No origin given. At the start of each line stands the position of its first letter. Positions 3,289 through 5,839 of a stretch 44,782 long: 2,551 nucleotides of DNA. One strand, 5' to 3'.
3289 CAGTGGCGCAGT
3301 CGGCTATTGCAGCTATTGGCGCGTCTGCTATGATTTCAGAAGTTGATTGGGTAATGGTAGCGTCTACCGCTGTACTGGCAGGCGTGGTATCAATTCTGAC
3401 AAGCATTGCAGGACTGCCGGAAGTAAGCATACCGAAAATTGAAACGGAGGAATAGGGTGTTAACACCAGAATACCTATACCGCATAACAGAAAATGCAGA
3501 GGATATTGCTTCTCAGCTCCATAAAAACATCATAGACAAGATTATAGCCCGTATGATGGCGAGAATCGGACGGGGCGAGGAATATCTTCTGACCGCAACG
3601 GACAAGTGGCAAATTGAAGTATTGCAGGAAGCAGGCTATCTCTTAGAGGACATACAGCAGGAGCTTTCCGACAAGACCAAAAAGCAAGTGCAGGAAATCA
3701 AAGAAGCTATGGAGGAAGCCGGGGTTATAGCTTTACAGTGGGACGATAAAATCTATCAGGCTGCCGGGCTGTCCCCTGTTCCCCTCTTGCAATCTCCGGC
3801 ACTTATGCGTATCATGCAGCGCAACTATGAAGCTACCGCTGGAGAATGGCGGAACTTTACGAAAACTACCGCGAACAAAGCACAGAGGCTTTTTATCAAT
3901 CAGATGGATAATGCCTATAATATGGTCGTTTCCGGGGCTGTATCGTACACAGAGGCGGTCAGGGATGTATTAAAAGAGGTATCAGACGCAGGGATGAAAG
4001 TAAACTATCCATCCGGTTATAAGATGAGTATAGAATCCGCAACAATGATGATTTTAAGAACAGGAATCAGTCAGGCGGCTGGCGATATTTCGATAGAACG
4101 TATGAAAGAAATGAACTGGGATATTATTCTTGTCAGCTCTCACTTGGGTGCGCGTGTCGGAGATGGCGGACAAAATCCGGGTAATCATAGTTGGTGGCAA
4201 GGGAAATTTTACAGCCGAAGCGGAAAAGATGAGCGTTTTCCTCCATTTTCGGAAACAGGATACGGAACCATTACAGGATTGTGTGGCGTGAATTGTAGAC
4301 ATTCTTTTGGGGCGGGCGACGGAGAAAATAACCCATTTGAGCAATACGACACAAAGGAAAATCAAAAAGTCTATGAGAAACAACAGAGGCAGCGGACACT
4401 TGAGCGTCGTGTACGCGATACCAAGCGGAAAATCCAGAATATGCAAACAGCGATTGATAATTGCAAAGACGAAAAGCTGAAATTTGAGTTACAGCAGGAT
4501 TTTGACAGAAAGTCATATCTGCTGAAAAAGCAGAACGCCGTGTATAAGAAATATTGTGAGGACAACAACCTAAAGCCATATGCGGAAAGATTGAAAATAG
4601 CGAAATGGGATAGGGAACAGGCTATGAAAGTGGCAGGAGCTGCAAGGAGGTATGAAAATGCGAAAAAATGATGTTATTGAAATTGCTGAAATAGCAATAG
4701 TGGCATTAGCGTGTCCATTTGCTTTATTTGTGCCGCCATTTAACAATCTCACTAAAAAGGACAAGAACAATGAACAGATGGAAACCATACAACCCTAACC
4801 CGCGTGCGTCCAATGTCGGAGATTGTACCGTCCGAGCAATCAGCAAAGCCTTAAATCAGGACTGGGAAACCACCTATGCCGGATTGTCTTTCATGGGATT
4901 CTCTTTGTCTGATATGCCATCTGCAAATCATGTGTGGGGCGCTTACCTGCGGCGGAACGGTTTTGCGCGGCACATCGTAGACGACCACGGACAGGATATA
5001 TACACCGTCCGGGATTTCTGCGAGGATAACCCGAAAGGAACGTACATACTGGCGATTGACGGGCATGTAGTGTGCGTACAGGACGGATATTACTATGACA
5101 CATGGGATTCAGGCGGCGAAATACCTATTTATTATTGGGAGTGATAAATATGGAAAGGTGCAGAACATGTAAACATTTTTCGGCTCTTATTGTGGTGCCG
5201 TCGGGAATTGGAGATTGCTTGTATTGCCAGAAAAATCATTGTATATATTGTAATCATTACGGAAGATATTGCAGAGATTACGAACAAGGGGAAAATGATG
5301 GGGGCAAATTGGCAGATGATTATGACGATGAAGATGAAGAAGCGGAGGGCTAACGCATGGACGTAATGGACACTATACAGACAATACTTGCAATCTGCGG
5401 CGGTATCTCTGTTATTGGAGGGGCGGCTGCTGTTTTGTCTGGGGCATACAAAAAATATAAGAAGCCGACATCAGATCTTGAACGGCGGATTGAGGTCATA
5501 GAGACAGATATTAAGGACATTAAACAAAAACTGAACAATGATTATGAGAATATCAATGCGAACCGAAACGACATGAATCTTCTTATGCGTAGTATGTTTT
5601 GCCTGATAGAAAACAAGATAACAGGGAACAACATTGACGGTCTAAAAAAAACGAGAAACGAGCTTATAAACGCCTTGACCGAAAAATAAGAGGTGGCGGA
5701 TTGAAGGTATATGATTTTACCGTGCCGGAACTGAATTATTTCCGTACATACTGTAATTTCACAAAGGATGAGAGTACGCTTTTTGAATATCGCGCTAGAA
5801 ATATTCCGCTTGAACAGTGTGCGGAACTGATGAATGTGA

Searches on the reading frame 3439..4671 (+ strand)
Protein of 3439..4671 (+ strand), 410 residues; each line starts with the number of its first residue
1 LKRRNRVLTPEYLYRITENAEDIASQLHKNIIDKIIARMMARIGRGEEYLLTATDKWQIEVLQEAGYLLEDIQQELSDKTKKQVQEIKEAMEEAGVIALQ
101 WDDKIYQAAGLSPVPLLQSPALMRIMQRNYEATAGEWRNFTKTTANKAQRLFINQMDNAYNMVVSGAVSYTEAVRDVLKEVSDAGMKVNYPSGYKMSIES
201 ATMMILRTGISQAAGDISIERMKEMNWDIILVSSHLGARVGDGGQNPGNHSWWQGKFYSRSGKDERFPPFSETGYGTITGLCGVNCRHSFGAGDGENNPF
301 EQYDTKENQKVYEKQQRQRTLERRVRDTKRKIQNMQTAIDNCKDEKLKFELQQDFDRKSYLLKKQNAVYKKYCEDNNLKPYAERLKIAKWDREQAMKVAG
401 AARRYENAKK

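Call 20: search_protein_families(library=ncbifam, proteins=[window:3439-4671:+], max_evalue=0.1)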
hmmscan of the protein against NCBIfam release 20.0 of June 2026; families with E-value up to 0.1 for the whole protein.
window:3439-4671:+ (410 aa): 2 families
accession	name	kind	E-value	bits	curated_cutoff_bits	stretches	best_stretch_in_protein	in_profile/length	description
NF003063.0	PRK03987.1-2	equivalog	0.018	14.2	430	1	41-109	95-165/262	translation initiation factor IF-2 subunit alpha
NF003840.0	PRK05421.1-2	equivalog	0.028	13.5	163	1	53-127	84-159/282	endonuclease/exonuclease/phosphatase family protein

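Call 66: search_protein_families(library=pfam, proteins=[window:3439-4671:+], max_evalue=1)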
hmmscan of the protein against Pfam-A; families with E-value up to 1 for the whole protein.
window:3439-4671:+ (410 aa): 7 families
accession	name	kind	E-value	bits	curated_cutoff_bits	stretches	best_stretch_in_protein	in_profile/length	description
PF06152.16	Phage_min_cap2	-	5.2e-75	253.1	26.3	1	8-374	1-366/366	Phage minor capsid protein 2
PF09802.14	Sec66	-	0.015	15.3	22.1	1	54-109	88-143/180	Preprotein translocase subunit Sec66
PF19353.4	DUF5930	-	0.06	12.8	27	1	61-144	201-277/320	Family of unknown function (DUF5930)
PF24164.1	TMP_N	-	0.065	14.2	27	1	68-94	9-35/82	Tape measure protein N-terminal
PF01497.23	Peripla_BP_2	-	0.069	13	27.5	1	152-238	115-201/235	Periplasmic binding protein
PF03449.20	GreA_GreB_N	-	0.3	11.8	24.5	1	304-336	38-70/71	Transcription elongation factor, N-terminal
PF00580.27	UvrD-helicase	-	0.37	10.9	23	1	271-375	75-179/271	UvrD/REP helicase N-terminal domain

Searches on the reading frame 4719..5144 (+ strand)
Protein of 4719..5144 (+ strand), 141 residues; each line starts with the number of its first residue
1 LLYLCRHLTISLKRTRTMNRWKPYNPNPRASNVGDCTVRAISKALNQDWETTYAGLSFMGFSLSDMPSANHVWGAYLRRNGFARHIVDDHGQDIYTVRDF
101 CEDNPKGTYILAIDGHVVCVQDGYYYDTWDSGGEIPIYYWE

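Call 20: search_protein_families(library=ncbifam, proteins=[window:4719-5144:+], max_evalue=0.1)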
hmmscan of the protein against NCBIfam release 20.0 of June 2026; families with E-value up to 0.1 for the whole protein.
window:4719-5144:+ (141 aa): 0 families

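Call 38: search_protein_families(library=padloc, proteins=[window:4719-5144:+], max_evalue=0.1)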
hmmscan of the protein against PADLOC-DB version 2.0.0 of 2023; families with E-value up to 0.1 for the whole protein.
window:4719-5144:+ (141 aa): 0 families

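Call 66: search_protein_families(library=pfam, proteins=[window:4770-5144:+], max_evalue=1)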
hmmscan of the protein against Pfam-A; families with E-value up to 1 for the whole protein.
window:4770-5144:+ (124 aa): 0 families

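Call 67: search_solved_structures(query=window:4770-5144:+, max_evalue=10)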
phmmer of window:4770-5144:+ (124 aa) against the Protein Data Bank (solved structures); distinct sequences matched with E-value up to 10: 1.
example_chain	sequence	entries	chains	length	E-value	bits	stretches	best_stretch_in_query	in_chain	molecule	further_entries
9pgb_A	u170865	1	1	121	0.015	18.8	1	83-105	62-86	4-module Cysteine Rich Eggshell Membrane Protein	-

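Call 69: search_solved_structures(query=A2, max_evalue=10, show_alignments=2)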
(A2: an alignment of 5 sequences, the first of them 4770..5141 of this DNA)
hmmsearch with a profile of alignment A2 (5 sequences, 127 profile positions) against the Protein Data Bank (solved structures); distinct sequences matched with E-value up to 10: 8.
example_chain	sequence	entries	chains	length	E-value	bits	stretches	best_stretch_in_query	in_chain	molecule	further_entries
8qc9_A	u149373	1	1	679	0.14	15.6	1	44-93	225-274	Extracellular iron oxide respiratory system surface decaheme cytochrome c component MtrC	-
8qbq_A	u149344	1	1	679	0.15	15.6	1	44-91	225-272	Extracellular iron oxide respiratory system surface decaheme cytochrome c component MtrC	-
8qbz_A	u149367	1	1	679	0.15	15.6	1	44-91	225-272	Extracellular iron oxide respiratory system surface decaheme cytochrome c component MtrC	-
7qth_A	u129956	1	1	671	0.16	15.5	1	44-91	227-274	Extracellular iron oxide respiratory system surface decaheme cytochrome c component MtrC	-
4lm8_A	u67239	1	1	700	0.16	15.4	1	44-91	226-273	Extracellular iron oxide respiratory system surface decaheme cytochrome c component MtrC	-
7o7g_A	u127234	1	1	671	0.19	15.2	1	44-91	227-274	Extracellular iron oxide respiratory system surface decaheme cytochrome c component MtrC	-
6pog_A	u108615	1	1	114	1.4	12.4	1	6-50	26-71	Roundabout homolog 3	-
6pol_A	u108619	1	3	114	1.4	12.4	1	6-50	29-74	Roundabout homolog 3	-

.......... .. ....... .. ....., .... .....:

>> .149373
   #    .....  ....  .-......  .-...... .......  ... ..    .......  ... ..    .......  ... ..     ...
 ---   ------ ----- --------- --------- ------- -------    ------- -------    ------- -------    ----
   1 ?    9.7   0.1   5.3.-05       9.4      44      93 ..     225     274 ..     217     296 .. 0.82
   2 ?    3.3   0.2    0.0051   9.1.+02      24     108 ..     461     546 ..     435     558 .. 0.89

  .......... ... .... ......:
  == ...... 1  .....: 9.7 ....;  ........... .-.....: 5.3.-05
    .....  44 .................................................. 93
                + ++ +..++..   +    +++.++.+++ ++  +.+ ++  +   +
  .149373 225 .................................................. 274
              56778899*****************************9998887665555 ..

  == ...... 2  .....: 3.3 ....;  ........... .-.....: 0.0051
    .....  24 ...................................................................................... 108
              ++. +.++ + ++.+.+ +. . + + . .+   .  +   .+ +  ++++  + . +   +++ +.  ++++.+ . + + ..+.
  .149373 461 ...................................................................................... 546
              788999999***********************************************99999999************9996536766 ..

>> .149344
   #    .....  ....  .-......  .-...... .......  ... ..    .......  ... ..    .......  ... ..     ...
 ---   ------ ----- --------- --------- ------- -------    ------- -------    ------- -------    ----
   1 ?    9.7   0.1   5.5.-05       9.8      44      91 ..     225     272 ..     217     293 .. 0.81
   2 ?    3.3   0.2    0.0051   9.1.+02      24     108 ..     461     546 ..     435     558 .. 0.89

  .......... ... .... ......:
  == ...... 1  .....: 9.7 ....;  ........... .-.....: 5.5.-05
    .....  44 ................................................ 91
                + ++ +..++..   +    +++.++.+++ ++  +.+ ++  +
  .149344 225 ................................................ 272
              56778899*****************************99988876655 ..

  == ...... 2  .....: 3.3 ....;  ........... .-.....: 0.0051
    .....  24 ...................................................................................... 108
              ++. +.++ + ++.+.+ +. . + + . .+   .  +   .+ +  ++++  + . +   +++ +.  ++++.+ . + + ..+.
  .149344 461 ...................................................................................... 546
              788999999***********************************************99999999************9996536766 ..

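Call 79: search_protein_representatives(protein=window:4770-5144:+)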
Query: 124 residues. Proteins with E-value up to 0.001 (for the whole library): 1634; up to 1e-10: 567; up to 1e-30: 29. The best 150 are listed.
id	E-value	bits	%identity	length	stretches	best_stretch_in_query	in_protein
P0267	2.1e-46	173.8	59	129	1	2-123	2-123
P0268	8.4e-46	171.9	60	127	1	5-123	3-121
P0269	6.1e-44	165.8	61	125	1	6-124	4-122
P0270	2.0e-43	164.2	57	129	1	1-124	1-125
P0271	1.6e-41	158.0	61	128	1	4-123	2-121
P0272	6.5e-41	156.0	58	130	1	7-123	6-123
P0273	1.3e-40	155.0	54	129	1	1-123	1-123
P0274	2.0e-40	154.4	52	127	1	4-124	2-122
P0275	2.6e-40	154.1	57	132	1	4-124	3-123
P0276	9.5e-40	152.3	57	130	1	1-123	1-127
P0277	1.7e-39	151.5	78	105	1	44-124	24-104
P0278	3.7e-39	150.3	58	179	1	5-122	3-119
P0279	6.3e-38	146.3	55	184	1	6-123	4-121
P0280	1.0e-36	142.4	57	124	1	7-123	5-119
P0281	9.6e-36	139.3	55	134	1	4-124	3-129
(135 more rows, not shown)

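Call 87: predict_structure(alignment_id=A4)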
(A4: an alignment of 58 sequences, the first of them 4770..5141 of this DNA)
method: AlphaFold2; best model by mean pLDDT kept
length: 124 residues; sequences in the alignment: 58
mean_pLDDT: 96.6   pTM: 0.89
mean pLDDT of the five models: 96.6, 96.6, 96.4, 96.3, 95.9
residues with pLDDT >= 90: 117; 70-90: 6; 50-70: 1; < 50: 0
segments of 3 or more residues with pLDDT < 50: none
pLDDT, mean of each block of 10 residues (from residue 1): 93 96 99 99 98 97 98 88 97 97 99 98 98
secondary structure, 60 per line:
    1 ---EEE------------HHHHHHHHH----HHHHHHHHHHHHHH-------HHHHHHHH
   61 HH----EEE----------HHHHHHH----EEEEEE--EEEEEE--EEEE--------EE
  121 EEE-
elements in order: E4-6 H19-27 H32-45 H53-62 E67-69 H80-86 E91-96 E99-104 E107-110 E119-123

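Call 89: fold_search(model_id=the predicted structure, library=pdb)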
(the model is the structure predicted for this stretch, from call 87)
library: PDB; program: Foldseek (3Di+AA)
matches with E <= 10: 310; with E <= 0.001: 0
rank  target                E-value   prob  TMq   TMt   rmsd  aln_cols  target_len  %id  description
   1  6pgv_A                1.1e-01  0.87  0.49  0.41   4.5       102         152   19  Human Josephin-2 in complex with ubiquitin (released 2019-10-23)
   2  8brf_AAA              1.7e-01  0.54  0.48  0.43   6.5       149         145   11  YopQ apo from Yersinia enterocolitica (released 2023-12-13)
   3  3fe5                  1.2e+00  0.03  0.18  0.09  11.8        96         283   14  Crystal structure of 3-hydroxyanthranilate 3,4-dioxygenase from bovine kidney (released 2009-06-09)
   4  8ssi_A                1.3e+00  0.05  0.18  0.10   7.4        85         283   12  Structure of Burkholderia pseudomallei deubiquitinase TssM in complex with ubiquitin (released 2024-06-05)
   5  6l2f_A                1.4e+00  0.07  0.15  0.16   9.5        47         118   17  Crystal structure of a cupin protein (tm1459, H54AH58A mutant) in copper (Cu) substituted form (released 2020-04-01)
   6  8hjy_A                1.5e+00  0.06  0.15  0.15   9.6        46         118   17  Crystal structure of a cupin protein (tm1459, H52A/H58E/F104W mutant) in copper (Cu) substituted form (released 2023-06-14)
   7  4j30_A                1.6e+00  0.12  0.33  0.28   4.4        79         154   16  Structure of the effector - immunity system Tae4 / Tai4 from Salmonella typhimurium, selenomethionine variant (released 2013-05-22)
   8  1vj2_A                1.6e+00  0.06  0.15  0.16   9.2        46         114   15  Crystal structure of a novel family of manganese-containing cupin (tm1459) from thermotoga maritima at 1.65 A resoluti (released 2003-12-09)
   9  2qnk                  1.9e+00  0.08  0.22  0.11   6.1        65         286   11  Crystal structure of human 3-hydroxyanthranilate 3,4-dioxygenase (released 2007-08-14)
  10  5wsd_A                2.0e+00  0.08  0.18  0.19   3.8        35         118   17  Crystal structure of a cupin protein (tm1459) in apo form (released 2017-05-31)
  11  8zyg_A                2.0e+00  0.05  0.15  0.16   9.3        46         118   15  Crystal structure of a cupin protein (tm1459, I49C-4py/H52A/C106D mutant) in copper (Cu) substituted form (released 2024-09-04)
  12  9jew_A                2.0e+00  0.05  0.15  0.15   9.2        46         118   15  Crystal structure of a cupin protein (tm1459, C106V mutant) in iron (Fe) substituted form (released 2025-05-07)
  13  7odu_B                2.0e+00  0.01  0.14  0.14  12.9        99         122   13  Natural killer cell receptor NKR-P1B from Rattus norvegicus in complex with its cognate ligand Clr-11 (released 2022-06-01)
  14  8hjx_A                2.2e+00  0.05  0.15  0.15   9.6        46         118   17  Crystal structure of a cupin protein (tm1459, H52A/H58E mutant) in copper (Cu) substituted form (released 2023-06-14)
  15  6l2e_A                2.2e+00  0.04  0.15  0.15   9.2        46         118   15  Crystal structure of a cupin protein (tm1459, H52A mutant) in copper (Cu) substituted form (released 2020-04-01)
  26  5mgt_A                2.6e+00  0.03  0.18  0.18  11.1       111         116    8  Complex of human NKR-P1 and LLT1 in deglycosylated forms (released 2018-06-06)
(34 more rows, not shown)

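Call 91: fold_search(model_id=the predicted structure, library=viral)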
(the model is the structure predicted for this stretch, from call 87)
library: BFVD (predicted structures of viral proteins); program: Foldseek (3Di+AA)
matches with E <= 10: 240; with E <= 0.001: 21
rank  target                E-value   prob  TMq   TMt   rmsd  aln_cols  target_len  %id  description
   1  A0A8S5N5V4            2.2e-12  1.00  0.86  0.73   1.6       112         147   52  Uncharacterized protein (Fragment) [Caudovirales sp. ctXjW8]
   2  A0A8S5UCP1            1.6e-10  1.00  0.86  0.31   2.1       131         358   29  Uncharacterized protein [Siphoviridae sp. ctgN495]
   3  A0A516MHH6            1.6e-10  1.00  0.85  0.72   2.3       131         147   24  (no name in the UniProt tables at hand)
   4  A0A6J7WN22            2.5e-08  1.00  0.74  0.72   2.7       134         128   22  Uncharacterized protein [uncultured Caudovirales phage]
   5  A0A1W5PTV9            4.2e-07  1.00  0.64  0.57   4.3       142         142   20  (no name in the UniProt tables at hand)
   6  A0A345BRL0            9.6e-07  1.00  0.70  0.72   3.5       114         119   21  (no name in the UniProt tables at hand)
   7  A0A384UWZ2            1.6e-06  1.00  0.67  0.59   4.0       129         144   19  (no name in the UniProt tables at hand)
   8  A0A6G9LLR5            1.6e-06  1.00  0.76  0.53   3.8       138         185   20  Uncharacterized protein [Enterococcus phage vipetofem]
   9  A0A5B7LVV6            2.1e-06  1.00  0.69  0.55   4.4       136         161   22  Uncharacterized protein [Pseudomonas phage ITTPL]
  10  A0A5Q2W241            3.0e-06  1.00  0.76  0.80   2.6       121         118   18  (no name in the UniProt tables at hand)
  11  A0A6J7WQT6            3.4e-06  1.00  0.71  0.43   3.4       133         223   13  Uncharacterized protein [uncultured Caudovirales phage]
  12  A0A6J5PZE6            5.0e-06  1.00  0.64  0.57   3.7       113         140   18  Thioesterase domain-containing protein [uncultured Caudovirales phage]
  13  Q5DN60                1.5e-05  1.00  0.59  0.37   7.3       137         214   19  Gp45 [Alphaproteobacteria phage PhiJL001]
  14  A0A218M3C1            2.2e-05  1.00  0.66  0.57   3.2       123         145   21  Uncharacterized protein [Acidovorax phage ACP17]
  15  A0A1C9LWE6            3.0e-05  1.00  0.59  0.48   6.5       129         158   19  (no name in the UniProt tables at hand)
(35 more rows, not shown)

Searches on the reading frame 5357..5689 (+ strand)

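Call 20: search_protein_families(library=ncbifam, proteins=[window:5357-5689:+], max_evalue=0.1)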
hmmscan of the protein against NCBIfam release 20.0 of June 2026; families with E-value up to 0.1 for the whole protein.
window:5357-5689:+ (110 aa): 1 family
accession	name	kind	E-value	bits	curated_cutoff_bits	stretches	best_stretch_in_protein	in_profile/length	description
NF007359.1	PRK09855.1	equivalog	0.0092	15.7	400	1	47-98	41-92/259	PTS galactosamine transporter subunit IID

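Call 38: search_protein_families(library=padloc, proteins=[window:5357-5689:+], max_evalue=0.1)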
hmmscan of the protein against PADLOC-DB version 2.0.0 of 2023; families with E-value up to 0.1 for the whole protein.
window:5357-5689:+ (110 aa): 2 families
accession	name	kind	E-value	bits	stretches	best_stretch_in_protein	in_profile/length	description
PDLC01876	CARF3--CARF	-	0.0035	14.5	1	35-92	39-95/277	-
PDLC01177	CorA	-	0.0039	15.4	1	33-89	18-74/117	CorA-like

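Call 66: search_protein_families(library=pfam, proteins=[window:5357-5689:+], max_evalue=1)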
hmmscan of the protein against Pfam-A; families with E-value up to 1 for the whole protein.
window:5357-5689:+ (110 aa): 8 families
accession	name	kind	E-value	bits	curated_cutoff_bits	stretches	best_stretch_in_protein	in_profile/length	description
PF24073.1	DUF7365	-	0.011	16.3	27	1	25-98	22-92/101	Coiled-coil region of unknown function (DUF7365)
PF24074.1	DUF7366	-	0.025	15.2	27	1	31-85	17-71/78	Domain of unknown function (DUF7366)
PF17749.6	MIP-T3_C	-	0.031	14.7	25.8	1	37-79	111-153/154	Microtubule-binding protein MIP-T3 C-terminal region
PF16326.10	ABC_tran_CTD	-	0.04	14.6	32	1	35-64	7-41/69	ABC transporter C-terminal domain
PF07798.16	CCDC90-like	-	0.051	13.9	33.5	1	37-75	73-112/175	Coiled-coil domain-containing protein 90-like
PF09177.16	STX6_10_61_N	-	0.069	14.1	29.4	0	33-59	38-64/99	Syntaxin 6/10/61, N-terminal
PF24126.1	DUF7394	-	0.11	13.2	27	1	9-69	3-63/65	Family of unknown function (DUF7394)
PF10779.14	XhlA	-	0.56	10.9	34.7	1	40-76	8-44/67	Haemolysin XhlA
